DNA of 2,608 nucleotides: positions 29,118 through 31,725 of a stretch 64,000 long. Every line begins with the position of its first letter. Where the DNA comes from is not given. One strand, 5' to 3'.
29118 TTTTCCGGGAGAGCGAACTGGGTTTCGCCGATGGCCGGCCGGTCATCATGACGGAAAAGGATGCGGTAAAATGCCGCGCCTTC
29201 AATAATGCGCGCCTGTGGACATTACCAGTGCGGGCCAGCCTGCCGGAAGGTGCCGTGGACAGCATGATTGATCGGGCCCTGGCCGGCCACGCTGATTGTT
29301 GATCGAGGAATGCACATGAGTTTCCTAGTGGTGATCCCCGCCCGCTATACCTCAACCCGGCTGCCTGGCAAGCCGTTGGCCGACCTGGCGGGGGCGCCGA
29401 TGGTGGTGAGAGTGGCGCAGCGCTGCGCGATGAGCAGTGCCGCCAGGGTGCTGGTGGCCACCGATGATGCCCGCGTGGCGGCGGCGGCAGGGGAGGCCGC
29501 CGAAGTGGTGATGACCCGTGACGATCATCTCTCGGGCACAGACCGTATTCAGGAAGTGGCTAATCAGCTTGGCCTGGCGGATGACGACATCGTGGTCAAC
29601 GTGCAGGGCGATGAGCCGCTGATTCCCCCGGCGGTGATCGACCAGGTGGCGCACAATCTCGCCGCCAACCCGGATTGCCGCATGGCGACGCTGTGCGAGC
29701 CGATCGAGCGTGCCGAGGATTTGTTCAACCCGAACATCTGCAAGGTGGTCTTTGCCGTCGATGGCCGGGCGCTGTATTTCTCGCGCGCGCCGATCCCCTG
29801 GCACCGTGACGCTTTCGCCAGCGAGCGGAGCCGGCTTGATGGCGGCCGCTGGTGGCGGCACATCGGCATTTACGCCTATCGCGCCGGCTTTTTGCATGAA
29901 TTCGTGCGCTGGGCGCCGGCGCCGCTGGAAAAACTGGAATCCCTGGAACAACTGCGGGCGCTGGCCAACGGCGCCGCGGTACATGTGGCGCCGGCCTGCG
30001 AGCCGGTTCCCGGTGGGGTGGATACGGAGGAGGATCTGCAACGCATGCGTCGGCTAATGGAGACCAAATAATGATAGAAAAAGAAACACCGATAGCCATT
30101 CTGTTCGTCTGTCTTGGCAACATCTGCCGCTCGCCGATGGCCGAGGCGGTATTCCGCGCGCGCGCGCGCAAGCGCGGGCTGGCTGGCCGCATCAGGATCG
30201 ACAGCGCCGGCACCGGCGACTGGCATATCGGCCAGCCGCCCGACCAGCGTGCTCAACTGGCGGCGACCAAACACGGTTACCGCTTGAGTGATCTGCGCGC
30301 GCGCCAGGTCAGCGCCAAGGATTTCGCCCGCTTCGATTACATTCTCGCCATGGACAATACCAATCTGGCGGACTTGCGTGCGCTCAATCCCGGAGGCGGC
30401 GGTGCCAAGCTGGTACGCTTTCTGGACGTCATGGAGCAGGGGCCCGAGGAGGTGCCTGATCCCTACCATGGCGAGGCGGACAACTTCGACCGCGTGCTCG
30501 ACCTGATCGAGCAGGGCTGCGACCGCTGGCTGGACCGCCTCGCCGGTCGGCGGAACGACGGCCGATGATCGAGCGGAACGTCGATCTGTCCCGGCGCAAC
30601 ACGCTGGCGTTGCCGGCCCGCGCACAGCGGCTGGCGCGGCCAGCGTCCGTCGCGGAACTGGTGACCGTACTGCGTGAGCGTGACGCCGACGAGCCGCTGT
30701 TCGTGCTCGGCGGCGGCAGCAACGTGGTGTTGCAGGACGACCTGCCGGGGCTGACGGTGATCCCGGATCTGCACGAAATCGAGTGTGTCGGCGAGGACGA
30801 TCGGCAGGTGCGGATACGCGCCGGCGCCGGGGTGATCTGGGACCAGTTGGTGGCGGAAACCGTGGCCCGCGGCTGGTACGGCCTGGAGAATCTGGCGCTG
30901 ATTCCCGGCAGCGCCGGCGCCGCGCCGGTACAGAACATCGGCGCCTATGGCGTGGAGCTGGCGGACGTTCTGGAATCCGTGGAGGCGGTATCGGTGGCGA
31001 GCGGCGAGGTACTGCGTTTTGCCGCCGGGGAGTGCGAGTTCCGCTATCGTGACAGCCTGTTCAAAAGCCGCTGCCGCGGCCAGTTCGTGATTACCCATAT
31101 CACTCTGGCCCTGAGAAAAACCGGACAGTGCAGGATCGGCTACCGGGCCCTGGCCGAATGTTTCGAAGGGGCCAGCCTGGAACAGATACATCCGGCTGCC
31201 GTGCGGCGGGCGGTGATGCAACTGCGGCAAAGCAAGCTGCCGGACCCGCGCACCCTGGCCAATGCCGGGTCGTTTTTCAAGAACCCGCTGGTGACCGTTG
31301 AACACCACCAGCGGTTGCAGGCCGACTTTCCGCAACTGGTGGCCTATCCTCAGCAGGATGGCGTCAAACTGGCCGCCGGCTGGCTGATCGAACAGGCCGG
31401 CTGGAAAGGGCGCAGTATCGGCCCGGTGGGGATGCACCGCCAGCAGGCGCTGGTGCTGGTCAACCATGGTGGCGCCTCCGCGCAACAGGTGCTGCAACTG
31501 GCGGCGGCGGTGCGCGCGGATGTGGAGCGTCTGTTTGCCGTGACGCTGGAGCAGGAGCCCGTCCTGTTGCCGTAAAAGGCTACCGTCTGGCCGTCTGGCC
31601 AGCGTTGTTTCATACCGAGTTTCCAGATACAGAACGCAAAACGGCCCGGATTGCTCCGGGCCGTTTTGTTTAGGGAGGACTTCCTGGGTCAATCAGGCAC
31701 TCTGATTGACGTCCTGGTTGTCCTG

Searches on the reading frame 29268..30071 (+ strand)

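Call 51: search_protein_families(library=pfam, proteins=[window:29268-30071:+], max_evalue=0.00001)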
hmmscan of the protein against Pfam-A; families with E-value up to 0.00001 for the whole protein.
window:29268-30071:+ (267 aa): 2 families
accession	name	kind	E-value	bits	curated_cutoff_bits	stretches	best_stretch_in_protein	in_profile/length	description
PF02348.25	CTP_transf_3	-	4.4e-56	190.5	22.6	1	21-235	2-214/217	Cytidylyltransferase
PF12804.13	NTP_transf_3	-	6.3e-08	33.4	27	1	35-148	16-127/160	MobA-like NTP transferase domain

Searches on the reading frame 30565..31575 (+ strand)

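Call 52: search_protein_families(library=pfam, proteins=[window:30565-31575:+], max_evalue=0.00001)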
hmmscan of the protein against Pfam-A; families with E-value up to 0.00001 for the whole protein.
window:30565-31575:+ (336 aa): 2 families
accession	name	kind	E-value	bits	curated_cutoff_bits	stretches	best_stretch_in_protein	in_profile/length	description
PF02873.21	MurB_C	-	7.8e-28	97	27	1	213-334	2-98/99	UDP-N-acetylenolpyruvoylglucosamine reductase, C-terminal domain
PF01565.28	FAD_binding_4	-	2.1e-22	79.7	26.4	1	21-152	2-138/139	FAD binding domain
